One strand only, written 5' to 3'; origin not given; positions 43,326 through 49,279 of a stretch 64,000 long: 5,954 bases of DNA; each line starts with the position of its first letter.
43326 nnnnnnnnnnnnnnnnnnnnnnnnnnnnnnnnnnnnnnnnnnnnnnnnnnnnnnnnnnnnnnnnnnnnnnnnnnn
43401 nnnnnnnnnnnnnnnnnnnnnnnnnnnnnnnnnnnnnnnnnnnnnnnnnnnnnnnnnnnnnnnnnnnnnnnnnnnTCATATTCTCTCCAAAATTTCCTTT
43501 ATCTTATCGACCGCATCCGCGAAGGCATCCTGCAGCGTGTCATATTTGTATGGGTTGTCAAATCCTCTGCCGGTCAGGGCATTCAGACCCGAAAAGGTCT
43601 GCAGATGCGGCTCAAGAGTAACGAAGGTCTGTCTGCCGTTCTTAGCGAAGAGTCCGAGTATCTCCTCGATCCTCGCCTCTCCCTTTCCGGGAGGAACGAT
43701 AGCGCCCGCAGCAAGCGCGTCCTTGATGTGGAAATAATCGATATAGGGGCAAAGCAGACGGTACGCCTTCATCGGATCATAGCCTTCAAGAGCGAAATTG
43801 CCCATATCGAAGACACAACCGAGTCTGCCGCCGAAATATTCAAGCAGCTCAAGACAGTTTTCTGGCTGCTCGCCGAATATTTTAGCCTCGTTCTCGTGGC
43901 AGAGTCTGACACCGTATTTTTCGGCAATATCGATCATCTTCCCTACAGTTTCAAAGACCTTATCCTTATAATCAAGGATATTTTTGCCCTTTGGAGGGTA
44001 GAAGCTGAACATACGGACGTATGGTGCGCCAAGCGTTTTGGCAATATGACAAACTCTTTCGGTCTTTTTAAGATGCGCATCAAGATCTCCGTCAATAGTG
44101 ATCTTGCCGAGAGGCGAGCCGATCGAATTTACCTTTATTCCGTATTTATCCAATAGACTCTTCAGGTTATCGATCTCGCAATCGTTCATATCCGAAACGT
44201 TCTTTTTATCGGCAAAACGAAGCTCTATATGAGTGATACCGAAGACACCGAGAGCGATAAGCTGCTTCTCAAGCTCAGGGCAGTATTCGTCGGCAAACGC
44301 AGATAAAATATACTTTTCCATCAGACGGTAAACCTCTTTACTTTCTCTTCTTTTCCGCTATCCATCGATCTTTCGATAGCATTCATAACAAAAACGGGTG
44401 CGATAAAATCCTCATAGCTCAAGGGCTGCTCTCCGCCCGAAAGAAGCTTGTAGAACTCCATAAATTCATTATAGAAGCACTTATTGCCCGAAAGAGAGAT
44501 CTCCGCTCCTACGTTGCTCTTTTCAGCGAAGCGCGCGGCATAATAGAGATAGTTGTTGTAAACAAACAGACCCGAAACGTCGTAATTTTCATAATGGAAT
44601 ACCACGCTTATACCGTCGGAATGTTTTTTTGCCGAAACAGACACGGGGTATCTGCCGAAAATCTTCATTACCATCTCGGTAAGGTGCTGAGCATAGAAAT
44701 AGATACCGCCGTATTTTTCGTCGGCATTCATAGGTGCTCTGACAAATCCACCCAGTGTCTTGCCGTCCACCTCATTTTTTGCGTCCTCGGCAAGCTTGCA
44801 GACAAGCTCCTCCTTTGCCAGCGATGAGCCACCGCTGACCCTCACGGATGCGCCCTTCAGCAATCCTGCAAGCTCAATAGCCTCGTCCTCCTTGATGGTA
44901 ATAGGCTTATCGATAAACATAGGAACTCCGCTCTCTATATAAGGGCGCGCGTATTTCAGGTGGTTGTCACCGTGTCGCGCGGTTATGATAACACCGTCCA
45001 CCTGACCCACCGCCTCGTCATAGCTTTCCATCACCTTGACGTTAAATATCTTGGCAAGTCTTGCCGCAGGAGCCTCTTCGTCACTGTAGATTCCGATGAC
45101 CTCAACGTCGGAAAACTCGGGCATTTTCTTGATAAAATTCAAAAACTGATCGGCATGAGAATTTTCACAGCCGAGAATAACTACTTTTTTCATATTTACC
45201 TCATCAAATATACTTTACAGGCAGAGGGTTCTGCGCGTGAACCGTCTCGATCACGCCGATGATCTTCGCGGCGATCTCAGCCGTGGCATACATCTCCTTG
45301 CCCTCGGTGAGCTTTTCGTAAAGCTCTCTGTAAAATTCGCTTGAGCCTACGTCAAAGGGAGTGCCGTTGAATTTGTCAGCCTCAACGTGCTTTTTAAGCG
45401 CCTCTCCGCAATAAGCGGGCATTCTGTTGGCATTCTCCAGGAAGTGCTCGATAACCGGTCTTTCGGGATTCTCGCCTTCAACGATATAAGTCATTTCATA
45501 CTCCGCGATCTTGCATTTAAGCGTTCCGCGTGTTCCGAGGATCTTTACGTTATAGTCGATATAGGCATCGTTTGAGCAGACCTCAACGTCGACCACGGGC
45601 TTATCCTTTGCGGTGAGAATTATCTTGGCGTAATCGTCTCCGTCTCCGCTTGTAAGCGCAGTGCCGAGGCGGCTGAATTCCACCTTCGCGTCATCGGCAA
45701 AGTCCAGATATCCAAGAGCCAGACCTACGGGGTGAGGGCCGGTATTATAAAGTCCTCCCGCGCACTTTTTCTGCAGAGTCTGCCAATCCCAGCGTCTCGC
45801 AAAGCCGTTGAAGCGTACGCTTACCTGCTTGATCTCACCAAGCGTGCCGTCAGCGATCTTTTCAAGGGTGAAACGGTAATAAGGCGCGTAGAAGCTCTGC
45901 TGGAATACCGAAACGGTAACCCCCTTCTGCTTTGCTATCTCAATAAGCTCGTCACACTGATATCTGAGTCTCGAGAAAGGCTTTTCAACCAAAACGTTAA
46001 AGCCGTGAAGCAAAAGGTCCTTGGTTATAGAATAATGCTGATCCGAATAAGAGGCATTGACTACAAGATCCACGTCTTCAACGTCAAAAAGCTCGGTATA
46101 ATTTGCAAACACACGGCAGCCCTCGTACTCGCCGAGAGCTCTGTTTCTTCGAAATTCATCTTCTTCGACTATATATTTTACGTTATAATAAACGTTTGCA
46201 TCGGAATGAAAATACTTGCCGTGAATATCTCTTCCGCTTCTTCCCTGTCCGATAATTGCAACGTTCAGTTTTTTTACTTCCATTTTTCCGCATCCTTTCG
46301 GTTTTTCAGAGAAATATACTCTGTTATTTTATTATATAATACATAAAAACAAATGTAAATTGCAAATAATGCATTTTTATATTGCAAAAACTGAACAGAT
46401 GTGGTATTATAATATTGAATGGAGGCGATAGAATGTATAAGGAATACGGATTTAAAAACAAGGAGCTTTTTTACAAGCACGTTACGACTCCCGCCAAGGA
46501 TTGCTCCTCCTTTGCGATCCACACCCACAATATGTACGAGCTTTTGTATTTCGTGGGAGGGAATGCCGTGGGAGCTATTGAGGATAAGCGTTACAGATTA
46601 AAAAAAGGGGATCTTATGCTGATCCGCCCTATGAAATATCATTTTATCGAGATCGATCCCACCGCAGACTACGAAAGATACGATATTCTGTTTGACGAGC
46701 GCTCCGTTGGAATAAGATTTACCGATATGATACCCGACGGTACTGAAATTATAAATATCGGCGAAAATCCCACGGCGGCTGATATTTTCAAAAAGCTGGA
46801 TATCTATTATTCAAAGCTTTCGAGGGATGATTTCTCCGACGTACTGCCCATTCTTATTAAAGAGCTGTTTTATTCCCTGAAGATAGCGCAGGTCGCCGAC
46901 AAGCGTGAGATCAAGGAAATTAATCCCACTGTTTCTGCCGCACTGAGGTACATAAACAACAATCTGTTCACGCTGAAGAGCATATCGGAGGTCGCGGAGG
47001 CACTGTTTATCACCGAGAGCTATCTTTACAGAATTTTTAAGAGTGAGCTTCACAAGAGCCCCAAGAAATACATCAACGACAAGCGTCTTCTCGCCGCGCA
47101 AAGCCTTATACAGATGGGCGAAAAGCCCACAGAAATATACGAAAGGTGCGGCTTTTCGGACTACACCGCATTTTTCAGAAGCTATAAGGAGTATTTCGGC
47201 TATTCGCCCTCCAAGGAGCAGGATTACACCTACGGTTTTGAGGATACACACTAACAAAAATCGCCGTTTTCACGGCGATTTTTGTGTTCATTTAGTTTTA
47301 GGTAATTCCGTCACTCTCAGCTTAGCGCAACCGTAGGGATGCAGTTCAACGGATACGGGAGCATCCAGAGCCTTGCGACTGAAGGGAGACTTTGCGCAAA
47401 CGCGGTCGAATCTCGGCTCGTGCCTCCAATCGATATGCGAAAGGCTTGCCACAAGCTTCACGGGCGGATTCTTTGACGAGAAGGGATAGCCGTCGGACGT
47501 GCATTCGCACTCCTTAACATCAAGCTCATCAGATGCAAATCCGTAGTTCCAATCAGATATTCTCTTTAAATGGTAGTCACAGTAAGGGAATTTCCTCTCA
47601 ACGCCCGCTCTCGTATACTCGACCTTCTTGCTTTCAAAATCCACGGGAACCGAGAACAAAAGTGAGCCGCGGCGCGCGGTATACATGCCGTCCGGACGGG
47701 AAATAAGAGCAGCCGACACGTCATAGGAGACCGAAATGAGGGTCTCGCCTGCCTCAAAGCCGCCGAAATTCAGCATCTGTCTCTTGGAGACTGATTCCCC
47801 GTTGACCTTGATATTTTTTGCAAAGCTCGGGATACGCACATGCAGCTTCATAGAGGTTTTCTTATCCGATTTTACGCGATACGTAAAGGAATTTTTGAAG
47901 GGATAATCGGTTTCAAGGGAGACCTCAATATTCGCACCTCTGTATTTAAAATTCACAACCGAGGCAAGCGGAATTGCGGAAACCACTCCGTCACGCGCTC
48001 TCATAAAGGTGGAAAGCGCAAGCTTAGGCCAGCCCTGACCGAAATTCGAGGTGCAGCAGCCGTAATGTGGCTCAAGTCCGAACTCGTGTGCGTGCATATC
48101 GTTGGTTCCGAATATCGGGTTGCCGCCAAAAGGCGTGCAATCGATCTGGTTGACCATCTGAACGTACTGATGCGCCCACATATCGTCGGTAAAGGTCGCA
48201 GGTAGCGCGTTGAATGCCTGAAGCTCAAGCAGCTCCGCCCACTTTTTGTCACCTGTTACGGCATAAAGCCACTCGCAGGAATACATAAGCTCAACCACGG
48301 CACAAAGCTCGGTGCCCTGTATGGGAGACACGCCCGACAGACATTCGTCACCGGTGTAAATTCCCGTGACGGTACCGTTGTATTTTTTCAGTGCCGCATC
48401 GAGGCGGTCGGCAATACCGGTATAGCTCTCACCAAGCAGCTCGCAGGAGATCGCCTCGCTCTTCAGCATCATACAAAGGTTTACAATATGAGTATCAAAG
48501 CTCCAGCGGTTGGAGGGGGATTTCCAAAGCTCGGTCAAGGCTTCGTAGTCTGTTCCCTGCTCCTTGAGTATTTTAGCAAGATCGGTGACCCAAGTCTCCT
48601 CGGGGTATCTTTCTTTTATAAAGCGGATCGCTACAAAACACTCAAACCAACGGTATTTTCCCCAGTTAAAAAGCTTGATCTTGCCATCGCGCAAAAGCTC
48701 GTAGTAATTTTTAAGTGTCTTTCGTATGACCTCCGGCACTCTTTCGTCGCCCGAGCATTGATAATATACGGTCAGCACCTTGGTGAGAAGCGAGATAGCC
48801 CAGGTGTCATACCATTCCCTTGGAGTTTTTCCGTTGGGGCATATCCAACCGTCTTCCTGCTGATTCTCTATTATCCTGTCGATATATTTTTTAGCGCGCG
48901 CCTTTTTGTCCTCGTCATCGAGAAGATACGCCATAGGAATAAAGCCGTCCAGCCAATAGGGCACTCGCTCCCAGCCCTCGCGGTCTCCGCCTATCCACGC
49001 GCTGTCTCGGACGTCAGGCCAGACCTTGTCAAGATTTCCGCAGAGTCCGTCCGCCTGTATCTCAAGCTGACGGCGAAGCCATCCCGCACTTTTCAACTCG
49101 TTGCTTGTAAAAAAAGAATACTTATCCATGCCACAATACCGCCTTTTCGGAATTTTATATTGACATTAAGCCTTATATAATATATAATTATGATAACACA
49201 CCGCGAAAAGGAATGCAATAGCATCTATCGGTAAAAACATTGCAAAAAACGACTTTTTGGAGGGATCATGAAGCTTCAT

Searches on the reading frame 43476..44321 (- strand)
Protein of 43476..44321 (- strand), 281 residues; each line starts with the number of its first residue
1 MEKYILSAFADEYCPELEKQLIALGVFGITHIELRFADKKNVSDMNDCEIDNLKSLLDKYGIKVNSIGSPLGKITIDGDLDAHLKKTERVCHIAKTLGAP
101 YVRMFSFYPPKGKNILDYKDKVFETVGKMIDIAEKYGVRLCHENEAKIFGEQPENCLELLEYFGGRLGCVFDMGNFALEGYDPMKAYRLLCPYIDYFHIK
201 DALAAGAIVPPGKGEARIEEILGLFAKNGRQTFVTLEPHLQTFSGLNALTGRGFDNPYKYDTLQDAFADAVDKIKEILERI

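Call 40: search_protein_families(library=pfam, proteins=[window:43476-44321:-], max_evalue=0.001)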
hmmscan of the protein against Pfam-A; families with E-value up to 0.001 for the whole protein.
window:43476-44321:- (281 aa): 1 family
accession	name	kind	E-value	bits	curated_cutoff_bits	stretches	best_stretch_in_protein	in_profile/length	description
PF01261.30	AP_endonuc_2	-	6.9e-25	88.6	31.1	1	28-239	8-230/249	Xylose isomerase-like TIM barrel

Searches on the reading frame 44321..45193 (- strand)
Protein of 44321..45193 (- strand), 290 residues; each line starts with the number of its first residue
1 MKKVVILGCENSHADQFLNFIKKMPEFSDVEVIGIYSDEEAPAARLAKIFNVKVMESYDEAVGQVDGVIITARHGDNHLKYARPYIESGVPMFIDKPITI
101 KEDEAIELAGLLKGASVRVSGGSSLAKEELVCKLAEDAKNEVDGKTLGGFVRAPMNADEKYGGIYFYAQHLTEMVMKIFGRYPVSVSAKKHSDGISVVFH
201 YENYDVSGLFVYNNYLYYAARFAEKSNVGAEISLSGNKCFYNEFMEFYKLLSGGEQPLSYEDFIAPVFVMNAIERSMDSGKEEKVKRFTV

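Call 40: search_protein_families(library=pfam, proteins=[window:44321-45193:-], max_evalue=0.001)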
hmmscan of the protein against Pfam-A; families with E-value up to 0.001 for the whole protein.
window:44321-45193:- (290 aa): 1 family
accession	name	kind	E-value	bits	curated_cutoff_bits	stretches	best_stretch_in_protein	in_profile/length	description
PF01408.29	GFO_IDH_MocA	-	1.6e-12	48.6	24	1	3-120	2-117/120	Oxidoreductase family, NAD-binding Rossmann fold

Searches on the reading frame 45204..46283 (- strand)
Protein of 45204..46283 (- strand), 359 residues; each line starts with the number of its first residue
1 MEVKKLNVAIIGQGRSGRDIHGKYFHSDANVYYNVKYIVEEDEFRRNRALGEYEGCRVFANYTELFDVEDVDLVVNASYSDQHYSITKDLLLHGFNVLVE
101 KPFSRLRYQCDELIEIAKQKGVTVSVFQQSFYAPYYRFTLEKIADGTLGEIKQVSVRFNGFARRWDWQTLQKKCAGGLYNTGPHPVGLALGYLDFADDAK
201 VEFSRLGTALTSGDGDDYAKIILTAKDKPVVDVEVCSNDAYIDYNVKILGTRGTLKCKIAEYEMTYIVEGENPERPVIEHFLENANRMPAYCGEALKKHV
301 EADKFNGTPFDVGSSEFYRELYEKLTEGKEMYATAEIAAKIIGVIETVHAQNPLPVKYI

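Call 40: search_protein_families(library=pfam, proteins=[window:45204-46283:-], max_evalue=0.001)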
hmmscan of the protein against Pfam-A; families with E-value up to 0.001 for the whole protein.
window:45204-46283:- (359 aa): 3 families
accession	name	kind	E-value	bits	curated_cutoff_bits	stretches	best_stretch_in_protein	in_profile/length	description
PF01408.29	GFO_IDH_MocA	-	1.4e-18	68.2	24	1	6-126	1-118/120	Oxidoreductase family, NAD-binding Rossmann fold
PF22725.1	GFO_IDH_MocA_C3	-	3.7e-12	46.8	27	1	141-255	6-123/124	GFO/IDH/MocA C-terminal domain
PF02894.22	GFO_IDH_MocA_C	-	3.7e-09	37.1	22.9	1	141-348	2-206/218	Oxidoreductase family, C-terminal alpha/beta domain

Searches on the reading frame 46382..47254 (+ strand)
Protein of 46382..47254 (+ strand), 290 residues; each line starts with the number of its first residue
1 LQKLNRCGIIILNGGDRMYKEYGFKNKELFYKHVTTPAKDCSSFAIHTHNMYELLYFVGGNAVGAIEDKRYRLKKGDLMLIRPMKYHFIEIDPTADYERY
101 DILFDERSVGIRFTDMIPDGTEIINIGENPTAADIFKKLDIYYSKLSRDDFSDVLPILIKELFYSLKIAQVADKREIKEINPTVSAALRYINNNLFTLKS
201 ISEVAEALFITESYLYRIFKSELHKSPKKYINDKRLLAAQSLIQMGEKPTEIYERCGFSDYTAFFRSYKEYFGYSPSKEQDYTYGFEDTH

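Call 40: search_protein_families(library=pfam, proteins=[window:46382-47254:+], max_evalue=0.001)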
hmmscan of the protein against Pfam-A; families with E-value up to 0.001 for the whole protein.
window:46382-47254:+ (290 aa): 5 families
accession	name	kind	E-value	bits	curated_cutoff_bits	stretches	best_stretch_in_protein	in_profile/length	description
PF12833.13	HTH_18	-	3.8e-19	69.2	33.6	1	205-278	2-76/80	Helix-turn-helix domain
PF02311.25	AraC_binding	-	1.2e-09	38.5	21.1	1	43-106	15-78/135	AraC-like ligand binding domain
PF00165.29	HTH_AraC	-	2.3e-07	31.2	26.6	0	200-232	10-42/42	Bacterial regulatory helix-turn-helix proteins, AraC family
PF13384.12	HTH_23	-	7.3e-05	22.9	24.6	0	200-220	19-39/50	Homeodomain-like domain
PF07883.17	Cupin_2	-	0.00017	21.7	27.2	1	43-87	10-54/70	Cupin domain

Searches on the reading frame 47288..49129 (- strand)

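Call 40: search_protein_families(library=pfam, proteins=[window:47288-49129:-], max_evalue=0.001)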
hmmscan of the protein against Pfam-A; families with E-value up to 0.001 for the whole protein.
window:47288-49129:- (613 aa): 2 families
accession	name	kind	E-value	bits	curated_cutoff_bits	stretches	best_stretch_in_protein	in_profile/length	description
PF07944.18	Beta-AFase-like_GH127_cat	-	1e-09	38.4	24.9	1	272-326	288-342/376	Beta-L-arabinofuranosidase, GH127 catalytic domain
PF20736.2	Glyco_hydro127M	-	5.2e-08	33.4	24.2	1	388-450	8-70/95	Beta-L-arabinofuranosidase, GH127 middle domain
